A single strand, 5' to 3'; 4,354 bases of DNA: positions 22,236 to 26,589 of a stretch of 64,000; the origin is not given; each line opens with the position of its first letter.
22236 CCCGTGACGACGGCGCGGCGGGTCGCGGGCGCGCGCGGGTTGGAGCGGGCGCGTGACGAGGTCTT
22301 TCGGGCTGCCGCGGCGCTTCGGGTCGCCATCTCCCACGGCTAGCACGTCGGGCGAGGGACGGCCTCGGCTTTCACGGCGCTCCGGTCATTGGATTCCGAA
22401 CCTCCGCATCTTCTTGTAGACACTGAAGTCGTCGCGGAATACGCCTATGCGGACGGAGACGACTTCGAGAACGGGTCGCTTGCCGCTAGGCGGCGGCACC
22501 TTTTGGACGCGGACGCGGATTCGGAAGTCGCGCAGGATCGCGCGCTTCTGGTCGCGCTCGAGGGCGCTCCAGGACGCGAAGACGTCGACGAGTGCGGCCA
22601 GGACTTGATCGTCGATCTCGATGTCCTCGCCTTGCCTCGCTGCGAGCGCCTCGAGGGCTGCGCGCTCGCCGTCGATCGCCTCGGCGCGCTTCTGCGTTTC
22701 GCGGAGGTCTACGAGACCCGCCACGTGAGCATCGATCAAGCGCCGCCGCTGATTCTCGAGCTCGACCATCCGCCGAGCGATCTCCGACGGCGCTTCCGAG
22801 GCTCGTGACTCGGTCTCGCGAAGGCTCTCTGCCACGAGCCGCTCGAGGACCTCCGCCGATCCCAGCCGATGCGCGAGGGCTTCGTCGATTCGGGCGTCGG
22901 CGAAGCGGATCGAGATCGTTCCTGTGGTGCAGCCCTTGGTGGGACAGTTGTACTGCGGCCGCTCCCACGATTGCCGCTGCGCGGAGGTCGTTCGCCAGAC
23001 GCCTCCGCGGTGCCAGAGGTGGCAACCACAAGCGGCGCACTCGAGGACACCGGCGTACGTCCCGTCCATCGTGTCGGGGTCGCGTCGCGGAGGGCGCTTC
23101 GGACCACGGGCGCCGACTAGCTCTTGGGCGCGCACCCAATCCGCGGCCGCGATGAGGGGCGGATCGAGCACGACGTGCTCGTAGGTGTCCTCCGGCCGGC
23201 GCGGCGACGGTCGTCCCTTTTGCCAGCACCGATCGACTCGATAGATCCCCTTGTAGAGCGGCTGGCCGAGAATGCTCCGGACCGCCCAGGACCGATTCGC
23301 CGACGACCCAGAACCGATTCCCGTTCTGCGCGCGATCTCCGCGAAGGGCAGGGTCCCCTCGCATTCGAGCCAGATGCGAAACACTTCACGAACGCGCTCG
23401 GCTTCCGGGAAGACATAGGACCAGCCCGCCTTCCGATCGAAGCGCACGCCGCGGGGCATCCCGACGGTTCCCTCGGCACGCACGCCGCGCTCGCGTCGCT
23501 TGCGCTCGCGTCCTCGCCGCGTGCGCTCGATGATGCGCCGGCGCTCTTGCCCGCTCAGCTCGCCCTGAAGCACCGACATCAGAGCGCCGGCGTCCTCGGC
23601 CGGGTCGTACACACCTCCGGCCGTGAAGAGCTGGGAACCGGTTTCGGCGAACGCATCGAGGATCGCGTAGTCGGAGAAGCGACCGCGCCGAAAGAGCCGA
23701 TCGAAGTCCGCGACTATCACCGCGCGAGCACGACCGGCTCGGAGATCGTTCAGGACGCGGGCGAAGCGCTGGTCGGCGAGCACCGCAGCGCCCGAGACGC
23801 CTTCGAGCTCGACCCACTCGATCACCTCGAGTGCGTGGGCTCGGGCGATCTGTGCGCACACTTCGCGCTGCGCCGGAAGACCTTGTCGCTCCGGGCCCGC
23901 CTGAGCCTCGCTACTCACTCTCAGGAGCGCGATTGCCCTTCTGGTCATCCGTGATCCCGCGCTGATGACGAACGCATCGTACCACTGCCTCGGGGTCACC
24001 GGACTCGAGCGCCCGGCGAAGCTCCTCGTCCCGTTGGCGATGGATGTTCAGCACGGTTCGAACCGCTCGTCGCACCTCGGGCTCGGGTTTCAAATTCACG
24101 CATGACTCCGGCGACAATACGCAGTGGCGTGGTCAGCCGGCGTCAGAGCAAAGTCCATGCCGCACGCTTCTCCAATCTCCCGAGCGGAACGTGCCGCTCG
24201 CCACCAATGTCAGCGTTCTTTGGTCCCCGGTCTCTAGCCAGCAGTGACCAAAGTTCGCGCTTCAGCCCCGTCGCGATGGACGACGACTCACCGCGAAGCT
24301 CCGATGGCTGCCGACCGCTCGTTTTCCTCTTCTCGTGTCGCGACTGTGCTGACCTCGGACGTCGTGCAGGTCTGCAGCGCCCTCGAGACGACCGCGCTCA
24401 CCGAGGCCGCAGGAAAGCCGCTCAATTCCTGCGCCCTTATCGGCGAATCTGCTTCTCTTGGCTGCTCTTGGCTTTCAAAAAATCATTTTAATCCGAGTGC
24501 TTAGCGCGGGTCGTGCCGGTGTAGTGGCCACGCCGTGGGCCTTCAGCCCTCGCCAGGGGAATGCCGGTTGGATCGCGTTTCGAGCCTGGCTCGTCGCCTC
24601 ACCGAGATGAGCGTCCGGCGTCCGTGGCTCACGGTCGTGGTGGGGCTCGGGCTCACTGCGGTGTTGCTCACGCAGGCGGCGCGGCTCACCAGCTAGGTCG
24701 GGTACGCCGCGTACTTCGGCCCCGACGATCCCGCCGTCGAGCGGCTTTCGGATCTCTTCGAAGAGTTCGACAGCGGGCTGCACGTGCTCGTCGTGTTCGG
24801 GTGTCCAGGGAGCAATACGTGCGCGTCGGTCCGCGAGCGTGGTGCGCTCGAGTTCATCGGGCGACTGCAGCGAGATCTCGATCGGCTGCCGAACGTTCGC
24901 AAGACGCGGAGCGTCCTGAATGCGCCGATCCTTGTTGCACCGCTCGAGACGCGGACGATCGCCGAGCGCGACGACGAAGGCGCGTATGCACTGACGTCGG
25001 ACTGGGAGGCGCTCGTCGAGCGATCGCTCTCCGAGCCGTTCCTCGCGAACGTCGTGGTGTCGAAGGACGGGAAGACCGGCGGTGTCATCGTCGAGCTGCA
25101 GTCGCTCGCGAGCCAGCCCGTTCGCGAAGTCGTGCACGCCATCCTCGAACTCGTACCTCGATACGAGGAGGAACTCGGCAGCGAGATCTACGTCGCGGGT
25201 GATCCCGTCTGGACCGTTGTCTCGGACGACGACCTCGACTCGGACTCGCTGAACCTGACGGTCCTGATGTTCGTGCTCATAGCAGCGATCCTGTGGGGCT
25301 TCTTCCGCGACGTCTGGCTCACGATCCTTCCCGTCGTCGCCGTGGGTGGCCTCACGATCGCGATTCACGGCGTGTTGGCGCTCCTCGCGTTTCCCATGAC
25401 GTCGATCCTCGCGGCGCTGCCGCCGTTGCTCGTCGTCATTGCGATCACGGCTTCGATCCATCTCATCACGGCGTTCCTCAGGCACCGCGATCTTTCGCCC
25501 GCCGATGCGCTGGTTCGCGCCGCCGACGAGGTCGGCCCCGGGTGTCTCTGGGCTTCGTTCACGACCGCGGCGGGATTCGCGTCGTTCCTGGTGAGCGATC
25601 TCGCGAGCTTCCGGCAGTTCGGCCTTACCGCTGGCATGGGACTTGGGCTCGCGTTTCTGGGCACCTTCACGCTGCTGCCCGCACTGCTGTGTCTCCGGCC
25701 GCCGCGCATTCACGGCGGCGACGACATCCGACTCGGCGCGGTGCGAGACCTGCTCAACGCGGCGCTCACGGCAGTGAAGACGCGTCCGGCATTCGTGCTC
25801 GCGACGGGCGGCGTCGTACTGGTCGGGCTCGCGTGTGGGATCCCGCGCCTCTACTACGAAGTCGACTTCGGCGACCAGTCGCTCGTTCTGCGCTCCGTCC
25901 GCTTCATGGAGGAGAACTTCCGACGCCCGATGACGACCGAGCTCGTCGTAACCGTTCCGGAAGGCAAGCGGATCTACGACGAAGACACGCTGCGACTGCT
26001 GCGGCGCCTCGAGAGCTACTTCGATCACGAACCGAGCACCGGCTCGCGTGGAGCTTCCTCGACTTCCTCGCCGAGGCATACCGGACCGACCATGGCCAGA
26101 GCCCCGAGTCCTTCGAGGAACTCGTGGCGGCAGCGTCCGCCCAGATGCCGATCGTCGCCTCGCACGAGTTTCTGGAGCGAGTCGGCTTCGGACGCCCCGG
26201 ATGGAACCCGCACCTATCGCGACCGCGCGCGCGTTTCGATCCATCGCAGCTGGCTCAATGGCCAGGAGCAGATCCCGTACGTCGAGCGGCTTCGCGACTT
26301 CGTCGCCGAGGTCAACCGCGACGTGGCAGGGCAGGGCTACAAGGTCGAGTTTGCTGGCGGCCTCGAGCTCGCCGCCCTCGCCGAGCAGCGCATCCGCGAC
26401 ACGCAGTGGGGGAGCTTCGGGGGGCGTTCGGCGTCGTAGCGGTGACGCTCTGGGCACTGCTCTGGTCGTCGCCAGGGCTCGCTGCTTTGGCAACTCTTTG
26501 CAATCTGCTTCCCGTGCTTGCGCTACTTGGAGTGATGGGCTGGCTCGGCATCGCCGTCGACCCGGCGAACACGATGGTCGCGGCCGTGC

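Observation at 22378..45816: ~23.4-kb degenerate ICE/IME: recombinase and DNA-processing genes retained, mating-pore genes gone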

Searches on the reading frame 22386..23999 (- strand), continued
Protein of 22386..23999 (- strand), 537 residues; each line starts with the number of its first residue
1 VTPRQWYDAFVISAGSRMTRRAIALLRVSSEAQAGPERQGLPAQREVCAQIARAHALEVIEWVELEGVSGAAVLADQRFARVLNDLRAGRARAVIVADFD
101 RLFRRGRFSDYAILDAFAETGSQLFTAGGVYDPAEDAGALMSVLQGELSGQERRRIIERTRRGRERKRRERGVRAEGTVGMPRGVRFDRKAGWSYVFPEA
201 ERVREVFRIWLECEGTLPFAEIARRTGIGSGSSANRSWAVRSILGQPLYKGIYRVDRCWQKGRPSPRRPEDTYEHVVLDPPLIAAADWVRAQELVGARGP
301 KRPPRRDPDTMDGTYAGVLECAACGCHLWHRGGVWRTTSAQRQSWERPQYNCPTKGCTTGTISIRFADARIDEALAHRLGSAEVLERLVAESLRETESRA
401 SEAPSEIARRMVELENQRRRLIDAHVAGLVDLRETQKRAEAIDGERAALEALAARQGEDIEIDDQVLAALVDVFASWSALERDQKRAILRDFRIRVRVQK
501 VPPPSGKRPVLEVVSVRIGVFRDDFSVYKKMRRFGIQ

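Call 39: find_encoding_contigs(protein=P0205, flank=10000, max_places=2)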
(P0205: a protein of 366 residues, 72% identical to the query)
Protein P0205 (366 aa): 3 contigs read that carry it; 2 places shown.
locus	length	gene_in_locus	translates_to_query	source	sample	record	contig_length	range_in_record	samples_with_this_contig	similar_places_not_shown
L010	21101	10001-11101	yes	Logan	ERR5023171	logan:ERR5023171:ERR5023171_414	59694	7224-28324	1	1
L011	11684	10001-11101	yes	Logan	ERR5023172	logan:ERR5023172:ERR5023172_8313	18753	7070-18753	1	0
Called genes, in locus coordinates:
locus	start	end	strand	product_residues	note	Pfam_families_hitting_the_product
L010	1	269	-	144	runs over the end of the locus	PF01850:PIN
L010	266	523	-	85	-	PF09957:VapB_antitoxin (weak)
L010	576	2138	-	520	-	PF00239:Resolvase, PF07508:Recombinase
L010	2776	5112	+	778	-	PF03176:MMPL, PF12349:Sterol-sensing (faint), PF03176:MMPL, PF02460:Patched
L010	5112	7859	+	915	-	PF02518:HATPase_c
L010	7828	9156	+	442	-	PF00072:Response_reg, PF00158:Sigma54_activat, PF14532:Sigma54_activ_2, PF07728:AAA_5 (weak), PF25601:AAA_lid_14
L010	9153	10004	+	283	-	PF17131:TP_0789-like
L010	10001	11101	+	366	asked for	PF11899:DUF3419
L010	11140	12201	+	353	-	PF13384:HTH_23, PF13551:HTH_29 (weak), PF13565:HTH_32, PF13358:DDE_3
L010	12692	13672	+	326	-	PF00437:T2SSE, PF01580:FtsK_SpoIIIE (weak), PF01695:IstB_IS21 (weak)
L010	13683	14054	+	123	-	PF04956:TrbC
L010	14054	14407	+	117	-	PF05101:VirB3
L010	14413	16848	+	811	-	PF27097:VirB4_TrbE_N, PF03135:CagE_TrbE_VirB, PF01935:DUF87 (faint), PF19044:P-loop_TraG (weak)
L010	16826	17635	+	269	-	-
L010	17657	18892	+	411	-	PF04610:TrbL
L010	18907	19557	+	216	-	PF04335:VirB8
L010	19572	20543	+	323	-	PF03524:CagX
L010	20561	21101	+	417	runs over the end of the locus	PF03743:TrbI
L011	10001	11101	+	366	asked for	PF11899:DUF3419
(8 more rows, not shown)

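Call 58: find_encoding_contigs(protein=P0142, flank=10000, max_places=2)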
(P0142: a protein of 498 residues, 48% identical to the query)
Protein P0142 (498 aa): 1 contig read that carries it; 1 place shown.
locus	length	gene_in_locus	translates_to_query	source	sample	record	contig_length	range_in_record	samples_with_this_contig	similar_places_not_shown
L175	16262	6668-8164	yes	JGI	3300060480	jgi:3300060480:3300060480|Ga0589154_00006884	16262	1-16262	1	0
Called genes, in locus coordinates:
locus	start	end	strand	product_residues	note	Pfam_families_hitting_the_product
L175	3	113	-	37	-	?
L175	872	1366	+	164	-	-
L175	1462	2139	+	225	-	-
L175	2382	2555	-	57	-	-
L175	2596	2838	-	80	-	-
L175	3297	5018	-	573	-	PF07969:Amidohydro_3, PF01979:Amidohydro_1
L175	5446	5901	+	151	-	-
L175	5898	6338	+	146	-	PF18563:TubC_N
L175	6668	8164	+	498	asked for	PF00239:Resolvase, PF07508:Recombinase (weak)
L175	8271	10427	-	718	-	-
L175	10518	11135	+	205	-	PF00440:TetR_N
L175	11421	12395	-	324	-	PF04542:Sigma70_r2, PF08281:Sigma70_r4_2, PF04545:Sigma70_r4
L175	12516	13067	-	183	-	-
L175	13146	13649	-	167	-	-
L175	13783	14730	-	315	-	PF01699:Na_Ca_ex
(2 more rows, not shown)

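Call 73: find_encoding_contigs(protein=P0166, flank=10000, max_places=3)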
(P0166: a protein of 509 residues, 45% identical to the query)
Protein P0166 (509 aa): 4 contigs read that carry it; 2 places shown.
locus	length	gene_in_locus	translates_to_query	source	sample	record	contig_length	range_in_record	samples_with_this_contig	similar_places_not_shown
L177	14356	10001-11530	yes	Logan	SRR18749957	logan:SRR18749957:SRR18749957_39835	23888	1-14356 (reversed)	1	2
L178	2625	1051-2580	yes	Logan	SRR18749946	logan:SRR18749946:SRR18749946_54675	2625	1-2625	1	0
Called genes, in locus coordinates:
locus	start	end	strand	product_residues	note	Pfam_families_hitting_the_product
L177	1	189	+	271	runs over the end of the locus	PF12705:PDDEXK_1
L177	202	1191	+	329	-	-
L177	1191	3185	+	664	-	PF02463:SMC_N, PF13476:AAA_23 (weak), PF13555:AAA_29 (weak), PF13304:AAA_21 (faint)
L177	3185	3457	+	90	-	-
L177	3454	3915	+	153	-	-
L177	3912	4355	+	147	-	-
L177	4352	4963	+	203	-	-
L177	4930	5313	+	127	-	-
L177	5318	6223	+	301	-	PF10065:DUF2303 (weak)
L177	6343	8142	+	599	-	PF05872:HerA_C (faint)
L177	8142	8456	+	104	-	-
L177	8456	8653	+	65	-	-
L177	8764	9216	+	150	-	-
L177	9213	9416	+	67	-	-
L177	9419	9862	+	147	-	-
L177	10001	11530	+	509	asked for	PF00239:Resolvase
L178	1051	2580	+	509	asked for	PF00239:Resolvase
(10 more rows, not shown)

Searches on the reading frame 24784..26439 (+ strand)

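Call 6: search_protein_families(library=pfam, proteins=[window:24784-26439:+], max_evalue=0.01)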
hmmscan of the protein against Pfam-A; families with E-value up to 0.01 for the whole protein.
window:24784-26439:+ (551 aa): 3 families
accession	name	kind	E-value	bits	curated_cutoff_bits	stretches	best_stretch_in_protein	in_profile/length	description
PF03176.21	MMPL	-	3.7e-24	85.7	20.5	1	63-304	59-301/333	MMPL family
PF12349.14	Sterol-sensing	-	0.00016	22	22.3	1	177-305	6-136/153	Sterol-sensing domain of SREBP cleavage-activation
PF02460.24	Patched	-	0.0024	18.1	23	1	163-303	8-155/156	Patched SSD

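Call 8: search_protein_families(library=ncbifam, proteins=[window:24784-26439:+], max_evalue=0.01)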
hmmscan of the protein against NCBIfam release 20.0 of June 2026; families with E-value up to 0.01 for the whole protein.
window:24784-26439:+ (551 aa): 5 families
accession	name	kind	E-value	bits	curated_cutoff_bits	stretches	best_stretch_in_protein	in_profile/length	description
TIGR00921.1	2A067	subfamily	5.6e-27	94.1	351.9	1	104-304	532-733/733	hydrophobe/amphiphile efflux-3 (HAE3) family transporter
TIGR00833.1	actII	subfamily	4.8e-23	81.4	874.7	1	78-361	97-387/910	MMPL family RND transporter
NF052374.1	HopndTporHpnN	equivalog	5.6e-13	47.9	1100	1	155-308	274-429/858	hopanoid transporter HpnN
TIGR03480.1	HpnN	hypoth_equivalog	7e-12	44.2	751.85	1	145-311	258-429/862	hopanoid biosynthesis associated RND transporter like protein HpnN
NF007798.0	PRK10503.1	equivalog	0.0064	14.1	1584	1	100-303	289-495/1040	MdtB/MuxB family multidrug efflux RND transporter permease subunit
